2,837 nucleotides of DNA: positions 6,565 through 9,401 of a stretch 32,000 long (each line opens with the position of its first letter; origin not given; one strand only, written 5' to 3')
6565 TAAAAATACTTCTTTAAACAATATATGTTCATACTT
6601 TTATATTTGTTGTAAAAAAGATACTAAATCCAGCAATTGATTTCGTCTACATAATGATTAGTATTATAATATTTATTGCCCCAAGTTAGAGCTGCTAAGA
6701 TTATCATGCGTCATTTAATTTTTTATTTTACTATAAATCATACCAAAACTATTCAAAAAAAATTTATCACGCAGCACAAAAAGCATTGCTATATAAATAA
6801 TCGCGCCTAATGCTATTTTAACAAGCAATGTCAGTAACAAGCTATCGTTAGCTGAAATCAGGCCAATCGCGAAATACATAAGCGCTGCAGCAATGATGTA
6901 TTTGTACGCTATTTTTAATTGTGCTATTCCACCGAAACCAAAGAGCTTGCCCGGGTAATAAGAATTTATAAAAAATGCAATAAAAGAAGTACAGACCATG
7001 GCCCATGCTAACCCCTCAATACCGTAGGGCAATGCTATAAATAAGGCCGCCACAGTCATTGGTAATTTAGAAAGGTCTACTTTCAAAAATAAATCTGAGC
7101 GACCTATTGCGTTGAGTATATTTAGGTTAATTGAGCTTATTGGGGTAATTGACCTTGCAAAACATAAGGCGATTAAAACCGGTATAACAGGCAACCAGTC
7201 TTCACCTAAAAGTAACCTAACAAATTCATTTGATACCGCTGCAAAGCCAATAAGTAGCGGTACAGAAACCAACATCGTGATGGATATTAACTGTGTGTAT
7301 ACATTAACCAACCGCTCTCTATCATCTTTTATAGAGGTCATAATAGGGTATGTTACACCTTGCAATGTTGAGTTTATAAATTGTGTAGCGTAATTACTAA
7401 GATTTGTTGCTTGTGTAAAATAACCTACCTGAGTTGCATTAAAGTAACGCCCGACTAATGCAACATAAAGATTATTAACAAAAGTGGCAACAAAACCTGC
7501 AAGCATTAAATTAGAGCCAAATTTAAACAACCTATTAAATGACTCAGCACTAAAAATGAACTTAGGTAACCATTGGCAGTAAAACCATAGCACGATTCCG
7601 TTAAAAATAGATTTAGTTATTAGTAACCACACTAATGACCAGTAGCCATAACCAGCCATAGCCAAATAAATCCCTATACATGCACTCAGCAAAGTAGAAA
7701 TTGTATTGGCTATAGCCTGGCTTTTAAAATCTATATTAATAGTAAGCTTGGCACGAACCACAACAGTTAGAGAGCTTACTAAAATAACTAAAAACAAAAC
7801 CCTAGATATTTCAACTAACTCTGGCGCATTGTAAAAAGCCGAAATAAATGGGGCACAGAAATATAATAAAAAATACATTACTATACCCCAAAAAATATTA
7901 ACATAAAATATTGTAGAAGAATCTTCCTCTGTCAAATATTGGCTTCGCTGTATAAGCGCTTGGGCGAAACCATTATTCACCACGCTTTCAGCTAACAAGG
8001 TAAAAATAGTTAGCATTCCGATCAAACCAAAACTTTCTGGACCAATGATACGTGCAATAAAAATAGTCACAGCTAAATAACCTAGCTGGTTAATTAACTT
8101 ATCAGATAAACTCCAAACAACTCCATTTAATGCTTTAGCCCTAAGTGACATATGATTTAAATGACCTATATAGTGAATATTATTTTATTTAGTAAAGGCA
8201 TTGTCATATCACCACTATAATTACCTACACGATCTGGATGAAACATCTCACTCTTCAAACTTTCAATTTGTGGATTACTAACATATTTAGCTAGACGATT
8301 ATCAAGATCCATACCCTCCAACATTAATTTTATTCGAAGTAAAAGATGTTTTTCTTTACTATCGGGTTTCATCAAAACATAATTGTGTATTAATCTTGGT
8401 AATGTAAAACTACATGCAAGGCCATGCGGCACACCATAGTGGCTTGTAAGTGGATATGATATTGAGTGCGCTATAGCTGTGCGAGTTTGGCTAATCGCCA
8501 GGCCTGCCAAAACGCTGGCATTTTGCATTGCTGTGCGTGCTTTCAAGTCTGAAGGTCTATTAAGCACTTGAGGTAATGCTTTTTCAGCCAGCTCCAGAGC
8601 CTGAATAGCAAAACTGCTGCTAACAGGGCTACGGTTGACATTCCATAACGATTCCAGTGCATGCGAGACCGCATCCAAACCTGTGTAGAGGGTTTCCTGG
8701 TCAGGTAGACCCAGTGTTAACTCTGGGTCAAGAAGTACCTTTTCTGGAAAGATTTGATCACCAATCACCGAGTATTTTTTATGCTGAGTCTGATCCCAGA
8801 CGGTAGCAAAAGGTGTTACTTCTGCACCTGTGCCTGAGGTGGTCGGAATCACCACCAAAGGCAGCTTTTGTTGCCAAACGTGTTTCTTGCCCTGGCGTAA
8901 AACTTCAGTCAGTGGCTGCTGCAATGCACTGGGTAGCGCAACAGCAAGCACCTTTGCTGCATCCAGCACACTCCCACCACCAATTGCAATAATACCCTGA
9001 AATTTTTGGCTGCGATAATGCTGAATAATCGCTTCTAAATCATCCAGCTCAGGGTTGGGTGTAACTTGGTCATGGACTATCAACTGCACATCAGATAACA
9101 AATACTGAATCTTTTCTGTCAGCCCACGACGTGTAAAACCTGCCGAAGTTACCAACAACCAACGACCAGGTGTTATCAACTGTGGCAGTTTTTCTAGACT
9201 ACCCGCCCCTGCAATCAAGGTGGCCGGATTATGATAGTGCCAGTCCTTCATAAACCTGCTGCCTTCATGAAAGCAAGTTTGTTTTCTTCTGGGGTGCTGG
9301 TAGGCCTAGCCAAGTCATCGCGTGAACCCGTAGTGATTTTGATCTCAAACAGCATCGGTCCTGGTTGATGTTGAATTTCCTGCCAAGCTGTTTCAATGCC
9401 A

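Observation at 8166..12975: Fom1/Fom2/FomC-like phosphonate trio plus a TagF-like transferase inside a Wzx/Wzy glycan locus: predicted CMP-2-hydroxyethylphosphonate decoration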

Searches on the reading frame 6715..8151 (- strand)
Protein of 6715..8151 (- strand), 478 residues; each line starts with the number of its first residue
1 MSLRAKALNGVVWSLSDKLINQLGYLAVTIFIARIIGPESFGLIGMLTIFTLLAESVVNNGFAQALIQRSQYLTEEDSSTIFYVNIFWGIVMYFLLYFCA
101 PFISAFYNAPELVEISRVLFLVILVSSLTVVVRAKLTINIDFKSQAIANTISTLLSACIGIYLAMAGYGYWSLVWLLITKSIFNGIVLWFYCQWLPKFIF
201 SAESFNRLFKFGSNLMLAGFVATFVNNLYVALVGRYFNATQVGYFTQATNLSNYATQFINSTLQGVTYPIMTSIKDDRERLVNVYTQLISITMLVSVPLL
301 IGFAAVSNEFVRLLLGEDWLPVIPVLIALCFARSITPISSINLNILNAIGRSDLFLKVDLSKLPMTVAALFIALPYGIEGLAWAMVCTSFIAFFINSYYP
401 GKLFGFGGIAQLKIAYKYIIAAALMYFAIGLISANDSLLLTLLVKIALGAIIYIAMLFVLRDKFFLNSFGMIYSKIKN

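Call 3: search_protein_families(library=pfam, proteins=[window:6715-8151:-], max_evalue=0.01)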
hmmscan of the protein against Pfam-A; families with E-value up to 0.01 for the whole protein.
window:6715-8151:- (478 aa): 2 families
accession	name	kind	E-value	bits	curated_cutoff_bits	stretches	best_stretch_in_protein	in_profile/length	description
PF13440.11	Polysacc_synt_3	-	2.8e-82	276.7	23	1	32-324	2-293/293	Polysaccharide biosynthesis protein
PF01943.22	Polysacc_synt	-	2.1e-33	116.4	28.2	1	8-274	2-273/274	Polysaccharide biosynthesis protein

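Call 4: search_protein_families(library=ncbifam, proteins=[window:6715-8151:-], max_evalue=0.01)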
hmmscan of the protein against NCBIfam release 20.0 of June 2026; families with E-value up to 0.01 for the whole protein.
window:6715-8151:- (478 aa): 3 families
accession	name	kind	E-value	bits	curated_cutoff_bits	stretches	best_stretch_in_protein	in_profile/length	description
NF058658.1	Oglyco_Wzx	exception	3.9e-93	313.1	720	1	2-473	5-476/478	O-glycosylation flippase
NF007773.0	PRK10459.1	equivalog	8.6e-63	213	273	1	1-471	1-478/492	MOP flippase family protein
NF047674.1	TeichurnBiosyTuaB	equivalog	4.3e-52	177.7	580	1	3-458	4-467/469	teichuronic acid biosynthesis protein TuaB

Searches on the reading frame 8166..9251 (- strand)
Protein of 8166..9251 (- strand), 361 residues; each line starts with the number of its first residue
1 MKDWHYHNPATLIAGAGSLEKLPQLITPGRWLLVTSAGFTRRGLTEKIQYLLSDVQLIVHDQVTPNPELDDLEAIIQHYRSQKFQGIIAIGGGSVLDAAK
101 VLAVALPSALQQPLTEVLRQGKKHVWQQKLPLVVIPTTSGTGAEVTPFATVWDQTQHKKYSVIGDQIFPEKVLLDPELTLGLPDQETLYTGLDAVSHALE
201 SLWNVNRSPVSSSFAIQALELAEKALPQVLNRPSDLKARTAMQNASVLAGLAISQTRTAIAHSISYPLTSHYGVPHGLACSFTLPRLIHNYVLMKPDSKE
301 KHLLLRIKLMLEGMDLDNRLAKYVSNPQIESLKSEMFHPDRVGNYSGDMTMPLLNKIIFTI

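Call 3: search_protein_families(library=pfam, proteins=[window:8166-9251:-], max_evalue=0.01)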
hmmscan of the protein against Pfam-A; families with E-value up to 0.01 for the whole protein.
window:8166-9251:- (361 aa): 3 families
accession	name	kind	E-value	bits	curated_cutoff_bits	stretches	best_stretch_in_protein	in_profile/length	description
PF00465.25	Fe-ADH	-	3.4e-42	144.3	31.3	1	9-176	1-168/168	Iron-containing alcohol dehydrogenase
PF25137.1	ADH_Fe_C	-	2.6e-29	102.7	27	1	187-302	1-115/194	Fe-containing alcohol dehydrogenase family, C-terminal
PF13685.12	Fe-ADH_2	-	1.4e-08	35.3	28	1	17-105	5-96/149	Iron-containing alcohol dehydrogenase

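Call 4: search_protein_families(library=ncbifam, proteins=[window:8166-9251:-], max_evalue=0.01)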
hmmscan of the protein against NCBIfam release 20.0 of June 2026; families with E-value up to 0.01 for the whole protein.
window:8166-9251:- (361 aa): 18 families
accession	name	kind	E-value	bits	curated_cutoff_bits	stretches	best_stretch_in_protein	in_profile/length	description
TIGR03405.1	Phn_Fe-ADH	equivalog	3.8e-111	371.3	423.7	1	6-347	1-354/355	iron-containing alcohol dehydrogenase PsrA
NF041833.1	Fe_ADH_ErcA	equivalog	2.3e-55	188.3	550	1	27-315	29-314/382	alcohol dehydrogenase-like regulatory protein ErcA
NF010378.0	PRK13805.1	equivalog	2e-53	181.5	951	1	16-289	469-755/872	bifunctional acetaldehyde-CoA/alcohol dehydrogenase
NF053866.1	CholDhdGbsBBac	equivalog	1.1e-48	165.9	550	1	8-296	14-306/392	choline dehydrogenase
NF058672.1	4HyButDHCUPNE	equivalog_domain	5e-48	164.2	500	1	17-308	15-307/378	4-hydroxybutyrate dehydrogenase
TIGR02638.1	lactal_redase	equivalog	1.3e-46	159.2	523.15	1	14-291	12-291/379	lactaldehyde reductase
NF050025.1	SulfAcetaldRedSarD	equivalog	3.6e-45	154.5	700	1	12-297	11-297/385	sulfoacetaldehyde reductase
NF011998.0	PRK15454.1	equivalog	3.4e-41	141.3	556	1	53-289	76-308/395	ethanolamine utilization ethanol dehydrogenase EutG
NF007911.0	PRK10624.1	equivalog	8.4e-40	136.9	537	1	15-318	14-317/382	lactaldehyde reductase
NF007363.0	PRK09860.1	equivalog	6.7e-38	130.8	581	1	9-286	9-287/383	L-threonine dehydrogenase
TIGR04266.1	NDMA_methanol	equivalog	6.3e-26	91.1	625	1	38-293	47-304/420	NDMA-dependent methanol dehydrogenase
NF011717.0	PRK15138.1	equivalog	3.4e-23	82.3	645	1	1-303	1-304/387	alcohol dehydrogenase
NF041822.1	daptide_DH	equivalog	1.8e-20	73.1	300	1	33-188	5-161/363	daptide-type RiPP biosynthesis dehydogenase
NF007880.0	PRK10586.1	equivalog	3.5e-08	32.8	429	1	39-192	41-171/362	oxidoreductase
NF006941.0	PRK09423.1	subfamily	2.3e-07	30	336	1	7-106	6-107/367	glycerol dehydrogenase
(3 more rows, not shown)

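Call 32: search_solved_structures(query=window:8166-9251:-, max_evalue=1e-20)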
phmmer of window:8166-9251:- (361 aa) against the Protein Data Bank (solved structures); distinct sequences matched with E-value up to 1e-20: 33.
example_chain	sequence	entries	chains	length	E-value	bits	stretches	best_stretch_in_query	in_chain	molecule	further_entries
9ldl_C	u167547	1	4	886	3.5e-47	164.5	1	5-341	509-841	Aldehyde dehydrogenase family protein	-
1vhd_A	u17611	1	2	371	3.8e-46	161.1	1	2-289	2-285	alcohol dehydrogenase, iron-containing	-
1o2d_A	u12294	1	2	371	5.7e-46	160.5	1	4-289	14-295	Alcohol dehydrogenase, iron-containing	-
6jko_A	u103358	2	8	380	9.2e-45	156.5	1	4-285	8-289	Methanol dehydrogenase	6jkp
8zrl_A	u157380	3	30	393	9.9e-41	143.3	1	8-292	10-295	NAD-dependent methanol dehydrogenase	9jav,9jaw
3zdr_A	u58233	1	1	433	3.8e-39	138.1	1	22-296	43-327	ALCOHOL DEHYDROGENASE DOMAIN OF THE BIFUNCTIONAL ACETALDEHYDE DEHYDROGENASE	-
8zwd_B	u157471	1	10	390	1.1e-36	129.9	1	12-293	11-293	NAD(P)-dependent methanol dehydrogenase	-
3owo_A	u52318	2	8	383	2.5e-34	122.2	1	12-288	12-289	Alcohol dehydrogenase 2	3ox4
4fr2_A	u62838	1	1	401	3e-34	122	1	52-295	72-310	1,3-propanediol dehydrogenase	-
6scg_A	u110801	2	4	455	1.3e-32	116.6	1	4-288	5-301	Aldehyde-alcohol dehydrogenase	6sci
6tqh_A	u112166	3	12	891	6e-32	114.4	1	8-288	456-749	Aldehyde-alcohol dehydrogenase | Bifunctional aldehyde-alcohol dehydrogenase AdhE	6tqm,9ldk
6ahc_A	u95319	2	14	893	6e-32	114.4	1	8-288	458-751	Aldehyde-alcohol dehydrogenase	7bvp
13he_A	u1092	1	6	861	1.5e-31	113.1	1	19-288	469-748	Aldehyde-alcohol dehydrogenase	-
8uhw_A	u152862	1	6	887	1.6e-31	113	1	19-288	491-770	Aldehyde-alcohol dehydrogenase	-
7dag_A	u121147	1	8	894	1.7e-31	112.9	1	11-288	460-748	Aldehyde-alcohol dehydrogenase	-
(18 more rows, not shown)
